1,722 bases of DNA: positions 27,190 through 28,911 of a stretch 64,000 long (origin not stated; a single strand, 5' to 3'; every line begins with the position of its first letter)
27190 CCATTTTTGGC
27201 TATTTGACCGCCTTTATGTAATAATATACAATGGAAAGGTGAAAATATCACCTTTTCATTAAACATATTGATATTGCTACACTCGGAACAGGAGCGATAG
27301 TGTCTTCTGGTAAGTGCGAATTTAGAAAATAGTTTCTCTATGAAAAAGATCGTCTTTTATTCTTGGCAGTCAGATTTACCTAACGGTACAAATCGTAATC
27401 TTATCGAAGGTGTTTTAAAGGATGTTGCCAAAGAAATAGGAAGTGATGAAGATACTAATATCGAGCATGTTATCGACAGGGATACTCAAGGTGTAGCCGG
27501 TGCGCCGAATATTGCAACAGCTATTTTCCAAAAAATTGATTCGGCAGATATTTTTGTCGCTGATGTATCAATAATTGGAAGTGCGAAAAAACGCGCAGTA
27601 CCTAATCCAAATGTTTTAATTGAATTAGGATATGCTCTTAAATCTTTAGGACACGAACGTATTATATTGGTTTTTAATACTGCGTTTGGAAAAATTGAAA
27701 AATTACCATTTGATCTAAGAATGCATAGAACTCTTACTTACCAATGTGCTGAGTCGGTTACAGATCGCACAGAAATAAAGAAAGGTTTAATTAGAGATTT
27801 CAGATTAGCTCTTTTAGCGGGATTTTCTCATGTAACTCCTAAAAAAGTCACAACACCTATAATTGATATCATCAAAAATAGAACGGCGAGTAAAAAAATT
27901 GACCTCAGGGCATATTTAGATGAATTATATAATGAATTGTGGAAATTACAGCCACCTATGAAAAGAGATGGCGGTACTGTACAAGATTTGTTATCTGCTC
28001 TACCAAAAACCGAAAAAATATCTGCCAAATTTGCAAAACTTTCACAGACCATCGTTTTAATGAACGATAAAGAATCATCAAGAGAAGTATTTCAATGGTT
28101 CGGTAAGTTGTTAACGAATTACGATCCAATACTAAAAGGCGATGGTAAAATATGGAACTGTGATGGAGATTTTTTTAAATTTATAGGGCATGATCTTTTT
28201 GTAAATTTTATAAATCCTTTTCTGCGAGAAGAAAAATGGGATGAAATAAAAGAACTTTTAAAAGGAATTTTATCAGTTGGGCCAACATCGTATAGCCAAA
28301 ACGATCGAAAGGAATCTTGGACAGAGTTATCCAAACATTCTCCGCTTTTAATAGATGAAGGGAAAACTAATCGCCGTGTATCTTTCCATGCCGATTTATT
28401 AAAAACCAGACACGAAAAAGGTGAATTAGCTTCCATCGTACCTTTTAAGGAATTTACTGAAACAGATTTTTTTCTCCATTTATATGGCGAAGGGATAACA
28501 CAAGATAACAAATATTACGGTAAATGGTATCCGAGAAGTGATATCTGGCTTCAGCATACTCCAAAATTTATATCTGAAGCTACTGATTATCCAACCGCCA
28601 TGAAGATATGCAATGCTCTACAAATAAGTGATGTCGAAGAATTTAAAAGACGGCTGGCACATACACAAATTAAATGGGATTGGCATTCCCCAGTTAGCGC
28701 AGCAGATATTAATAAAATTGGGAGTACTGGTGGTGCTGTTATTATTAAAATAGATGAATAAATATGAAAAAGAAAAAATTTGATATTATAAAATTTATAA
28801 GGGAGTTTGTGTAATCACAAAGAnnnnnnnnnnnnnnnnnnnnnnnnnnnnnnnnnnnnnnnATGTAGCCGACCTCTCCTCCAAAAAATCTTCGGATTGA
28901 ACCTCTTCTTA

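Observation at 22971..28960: tRNA-Asp integration hotspot: degenerate direct repeat of the tRNA 3' end bounds a mosaic roughly 6-kb accessory region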

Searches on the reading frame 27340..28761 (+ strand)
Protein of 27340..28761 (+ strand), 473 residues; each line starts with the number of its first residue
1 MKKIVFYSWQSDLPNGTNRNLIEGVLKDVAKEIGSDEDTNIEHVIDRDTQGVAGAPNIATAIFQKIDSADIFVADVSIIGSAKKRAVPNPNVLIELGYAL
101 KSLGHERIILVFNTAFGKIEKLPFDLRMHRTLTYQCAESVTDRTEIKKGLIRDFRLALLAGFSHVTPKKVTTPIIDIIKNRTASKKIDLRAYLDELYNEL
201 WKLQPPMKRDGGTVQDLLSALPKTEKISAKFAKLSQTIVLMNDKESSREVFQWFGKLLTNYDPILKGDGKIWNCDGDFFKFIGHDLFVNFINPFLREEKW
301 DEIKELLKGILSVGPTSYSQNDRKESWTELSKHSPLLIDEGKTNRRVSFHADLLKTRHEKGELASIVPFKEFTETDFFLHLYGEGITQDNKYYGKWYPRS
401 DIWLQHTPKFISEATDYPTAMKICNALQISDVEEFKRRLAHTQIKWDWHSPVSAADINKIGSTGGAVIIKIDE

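Call 6: search_protein_families(library=pfam, proteins=[window:27340-28761:+], max_evalue=0.01)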
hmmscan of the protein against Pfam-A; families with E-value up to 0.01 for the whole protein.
window:27340-28761:+ (473 aa): 1 family
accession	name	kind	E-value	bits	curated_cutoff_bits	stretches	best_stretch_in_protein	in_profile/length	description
PF10137.14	CAP12-PCTIR_TIR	-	0.00033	21.1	24.7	1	75-112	60-99/119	CAP12/Pycsar effector protein, TIR domain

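Call 8: search_protein_families(library=padloc, proteins=[window:27340-28761:+], max_evalue=0.01)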
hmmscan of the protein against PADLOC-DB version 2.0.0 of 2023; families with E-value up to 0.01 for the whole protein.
window:27340-28761:+ (473 aa): 3 families
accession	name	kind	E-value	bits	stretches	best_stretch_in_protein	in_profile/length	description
PDLC00732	Effector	-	2.2e-06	24.8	1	71-140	210-277/301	TIR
PDLC00731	Effector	-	3.9e-06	24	1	71-145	214-286/306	TIR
PDLC00733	Effector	-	8.7e-05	19.5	1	52-145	287-365/388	TIR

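Call 9: search_protein_families(library=ncbifam, proteins=[window:27340-28761:+], max_evalue=0.01)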
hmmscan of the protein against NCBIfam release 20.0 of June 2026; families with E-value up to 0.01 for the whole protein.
window:27340-28761:+ (473 aa): 0 families

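Call 14: find_encoding_contigs(protein=window:27340-28761:+, flank=10000, max_places=10)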
Protein window:27340-28761:+ (473 aa): 6 contigs read that carry it; 2 places shown.
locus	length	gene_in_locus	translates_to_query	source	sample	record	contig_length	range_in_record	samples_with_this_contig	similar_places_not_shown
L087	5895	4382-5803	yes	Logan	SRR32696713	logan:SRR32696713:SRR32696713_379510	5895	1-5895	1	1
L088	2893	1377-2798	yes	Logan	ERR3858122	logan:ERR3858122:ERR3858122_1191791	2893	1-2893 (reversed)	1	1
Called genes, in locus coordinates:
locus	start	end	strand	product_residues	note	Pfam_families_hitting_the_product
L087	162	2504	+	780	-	PF02384:N6_Mtase, PF01420:Methylase_S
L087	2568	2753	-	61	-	PF07411:DUF1508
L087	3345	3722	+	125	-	-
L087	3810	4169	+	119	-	-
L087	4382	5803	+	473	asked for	-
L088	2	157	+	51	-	?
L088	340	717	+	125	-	-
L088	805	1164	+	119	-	-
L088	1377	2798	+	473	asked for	-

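Call 45: find_homologous_proteins(query=window:27340-28761:+, max_evalue=0.001)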
Query window:27340-28761:+ (473 aa): 1699 proteins with E <= 0.001 among 8000 candidates; the best 120 are listed.
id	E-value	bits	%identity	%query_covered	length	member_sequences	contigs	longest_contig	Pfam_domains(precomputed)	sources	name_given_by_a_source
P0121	0.0e+0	1011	94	100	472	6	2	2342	-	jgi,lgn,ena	-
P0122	1.4e-281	952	87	99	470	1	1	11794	-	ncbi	-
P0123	3.3e-242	822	76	99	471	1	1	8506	-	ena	-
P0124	4.7e-241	818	76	99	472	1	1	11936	-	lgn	-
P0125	1.9e-240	816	75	99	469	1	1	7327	-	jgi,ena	-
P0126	1.9e-238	810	75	99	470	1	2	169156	-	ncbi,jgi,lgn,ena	ncbi:MAG: hypothetical protein WC229_02335 [Candidatus Paceibacterota bacterium]|jgi:hypothetical pr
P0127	1.3e-224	764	73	99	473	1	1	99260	-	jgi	jgi:hypothetical protein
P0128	1.4e-221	754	70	98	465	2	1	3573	-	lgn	-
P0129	2.7e-220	750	71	99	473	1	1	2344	PF10137.15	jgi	jgi:hypothetical protein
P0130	1.5e-219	748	70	99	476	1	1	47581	-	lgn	-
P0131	6.4e-219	745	69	99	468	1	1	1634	PF10137.15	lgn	-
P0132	9.1e-218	742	69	99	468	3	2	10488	-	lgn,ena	-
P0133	3.2e-217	740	69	99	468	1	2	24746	-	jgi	-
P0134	9.0e-217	738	68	99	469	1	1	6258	-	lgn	-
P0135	3.5e-214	730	66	100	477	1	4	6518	PF10137.15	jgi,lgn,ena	-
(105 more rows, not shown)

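Call 46: find_encoding_contigs(protein=P0122, flank=8000, max_places=3)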
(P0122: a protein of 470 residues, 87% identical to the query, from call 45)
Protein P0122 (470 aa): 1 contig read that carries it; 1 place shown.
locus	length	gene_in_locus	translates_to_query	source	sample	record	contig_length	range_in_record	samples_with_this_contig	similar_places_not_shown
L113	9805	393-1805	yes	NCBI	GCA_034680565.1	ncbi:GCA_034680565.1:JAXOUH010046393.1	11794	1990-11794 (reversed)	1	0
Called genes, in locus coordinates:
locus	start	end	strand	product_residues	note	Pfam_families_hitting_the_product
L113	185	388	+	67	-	PF24250:HVO_2718 (faint), PF13560:HTH_31, PF12844:HTH_19, PF01381:HTH_3, PF13413:HTH_25 (weak), PF13443:HTH_26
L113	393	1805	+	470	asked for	-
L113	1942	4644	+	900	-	PF00270:DEAD, PF04851:ResIII, PF18766:SWI2_SNF2 (weak), PF00271:Helicase_C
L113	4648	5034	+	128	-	PF00383:dCMP_cyt_deam_1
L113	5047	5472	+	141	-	PF00903:Glyoxalase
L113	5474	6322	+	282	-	PF00892:EamA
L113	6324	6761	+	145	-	PF00293:NUDIX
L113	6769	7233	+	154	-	PF13302:Acetyltransf_3 (weak), PF00583:Acetyltransf_1, PF13673:Acetyltransf_10, PF13508:Acetyltransf_7, PF14542:Acetyltransf_CG, PF08445:FR47 (weak)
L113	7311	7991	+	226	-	-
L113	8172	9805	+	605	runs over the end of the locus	PF13361:UvrD_C (weak), PF00580:UvrD-helicase, PF02562:PhoH (faint), PF13245:AAA_19, PF13604:AAA_30 (faint), PF13401:AAA_22 (faint), PF01443:Viral_helicase1 (weak)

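Call 47: find_encoding_contigs(protein=P0126, flank=8000, max_places=3)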
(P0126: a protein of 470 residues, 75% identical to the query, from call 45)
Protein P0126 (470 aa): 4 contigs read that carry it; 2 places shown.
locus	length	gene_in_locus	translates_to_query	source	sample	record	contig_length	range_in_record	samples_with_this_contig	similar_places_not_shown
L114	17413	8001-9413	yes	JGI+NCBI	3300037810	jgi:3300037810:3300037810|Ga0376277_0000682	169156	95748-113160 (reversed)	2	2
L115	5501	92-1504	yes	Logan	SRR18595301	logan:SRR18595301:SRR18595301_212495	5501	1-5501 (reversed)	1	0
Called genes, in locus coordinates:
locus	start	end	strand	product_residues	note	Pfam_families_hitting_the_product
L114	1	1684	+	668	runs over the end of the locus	PF08206:OB_RNB (faint), PF17849:OB_Dis3 (weak), PF17876:CSD2, PF00773:RNB, PF00575:S1 (weak)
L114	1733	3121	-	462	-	PF02511:Thy1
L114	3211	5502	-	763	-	PF02463:SMC_N, PF13175:AAA_15, PF13476:AAA_23, PF13304:AAA_21 (faint)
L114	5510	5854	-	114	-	-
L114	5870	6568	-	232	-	PF22935:RM44_endonuclase, PF14622:Ribonucleas_3_3, PF00636:Ribonuclease_3, PF24995:DSRM_2 (faint), PF00035:dsrm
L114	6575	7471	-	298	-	PF01029:NusB, PF00293:NUDIX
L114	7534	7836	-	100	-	PF01783:Ribosomal_L32p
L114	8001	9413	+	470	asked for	-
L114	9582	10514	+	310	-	-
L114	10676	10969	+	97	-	-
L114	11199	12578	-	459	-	-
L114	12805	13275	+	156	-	PF00293:NUDIX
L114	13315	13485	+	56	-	-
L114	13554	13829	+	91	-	-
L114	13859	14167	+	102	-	-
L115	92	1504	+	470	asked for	-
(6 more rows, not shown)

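Call 58: search_solved_structures(query=window:27340-28761:+, max_evalue=1, show_alignments=2)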
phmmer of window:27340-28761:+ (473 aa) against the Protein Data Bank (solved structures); distinct sequences matched with E-value up to 1: 1.
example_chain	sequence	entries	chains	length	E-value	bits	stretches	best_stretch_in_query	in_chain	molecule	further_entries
2bl0_B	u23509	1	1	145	0.96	11.2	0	93-156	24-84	MYOSIN REGULATORY LIGHT CHAIN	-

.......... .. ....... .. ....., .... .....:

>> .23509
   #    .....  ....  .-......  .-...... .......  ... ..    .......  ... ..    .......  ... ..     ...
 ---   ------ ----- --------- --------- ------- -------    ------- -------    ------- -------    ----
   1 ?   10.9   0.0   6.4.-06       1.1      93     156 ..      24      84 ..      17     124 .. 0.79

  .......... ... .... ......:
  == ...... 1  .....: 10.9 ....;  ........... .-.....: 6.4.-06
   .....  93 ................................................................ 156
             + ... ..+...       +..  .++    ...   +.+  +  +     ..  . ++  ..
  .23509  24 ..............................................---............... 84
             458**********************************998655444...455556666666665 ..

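Call 60: search_solved_structures(query=A3, max_evalue=1, show_alignments=2)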
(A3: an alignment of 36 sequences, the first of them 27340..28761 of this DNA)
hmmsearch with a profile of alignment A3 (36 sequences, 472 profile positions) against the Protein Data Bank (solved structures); distinct sequences matched with E-value up to 1: 1.
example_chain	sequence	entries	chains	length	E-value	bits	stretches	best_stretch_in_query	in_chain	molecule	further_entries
8d8s_A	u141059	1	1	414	0.0059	18.5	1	212-287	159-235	Cysteine desulfurase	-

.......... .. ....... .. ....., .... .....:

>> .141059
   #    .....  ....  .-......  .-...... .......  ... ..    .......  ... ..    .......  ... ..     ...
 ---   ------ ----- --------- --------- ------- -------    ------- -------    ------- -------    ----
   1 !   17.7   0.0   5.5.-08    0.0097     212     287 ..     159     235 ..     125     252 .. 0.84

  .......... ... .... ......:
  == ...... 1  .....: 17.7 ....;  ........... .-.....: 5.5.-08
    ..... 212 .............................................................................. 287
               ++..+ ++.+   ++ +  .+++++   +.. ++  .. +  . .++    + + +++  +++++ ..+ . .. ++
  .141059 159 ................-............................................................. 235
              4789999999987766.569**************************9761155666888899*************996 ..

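Call 67: search_protein_families(library=phrogs, proteins=[window:27340-28761:+], max_evalue=0.01)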
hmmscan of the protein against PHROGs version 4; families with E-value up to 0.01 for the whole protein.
window:27340-28761:+ (473 aa): 2 families
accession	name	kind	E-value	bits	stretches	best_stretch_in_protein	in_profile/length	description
phrog_11745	-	unknown function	4.6e-17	63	1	174-452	182-464/482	-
phrog_3634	-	unknown function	1.5e-07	32.3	1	57-203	52-181/237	-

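Call 76: predict_structure(alignment_id=A3)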
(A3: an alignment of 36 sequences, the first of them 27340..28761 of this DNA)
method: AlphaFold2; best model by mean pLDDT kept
length: 473 residues; sequences in the alignment: 36
mean_pLDDT: 84.3   pTM: 0.65
mean pLDDT of the five models: 84.3, 82.7, 81.7, 81.4, 81.5
residues with pLDDT >= 90: 214; 70-90: 183; 50-70: 54; < 50: 22
segments of 3 or more residues with pLDDT < 50: 12-14, 47-56, 168-170, 469-473
pLDDT, mean of each block of 10 residues (from residue 1): 78 58 86 63 53 50 81 83 65 86 86 84 66 84 87 89 66 84 89 95 92 92 94 97 96 96 79 91 97 97 96 91 94 89 84 93 90 96 86 90 91 95 95 93 69 92 66 45
secondary structure, 60 per line:
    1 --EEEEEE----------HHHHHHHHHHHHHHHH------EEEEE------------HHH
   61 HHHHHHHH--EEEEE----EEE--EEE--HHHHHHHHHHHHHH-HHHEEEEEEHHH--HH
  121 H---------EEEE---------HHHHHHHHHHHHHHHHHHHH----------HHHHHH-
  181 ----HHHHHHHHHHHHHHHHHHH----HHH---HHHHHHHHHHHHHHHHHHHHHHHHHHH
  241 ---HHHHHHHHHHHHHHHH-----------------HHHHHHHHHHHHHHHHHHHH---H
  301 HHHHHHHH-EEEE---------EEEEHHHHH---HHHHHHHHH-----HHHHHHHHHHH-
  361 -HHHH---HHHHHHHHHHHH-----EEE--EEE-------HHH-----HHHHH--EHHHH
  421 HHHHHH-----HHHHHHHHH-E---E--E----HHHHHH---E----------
elements in order: E3-8 H19-34 E41-45 H58-68 E71-75 E80-82 E85-87 H90-103 E108-113 E131-134 H144-163 H174-179 H185-203 H214-240 H244-259 H277-296 H300-308 E310-313 E323-326 H327-331 H335-343 H349-359 H362-365 H369-380 E386-388 E391-393 H409-413 H417-426 H432-440 H454-459
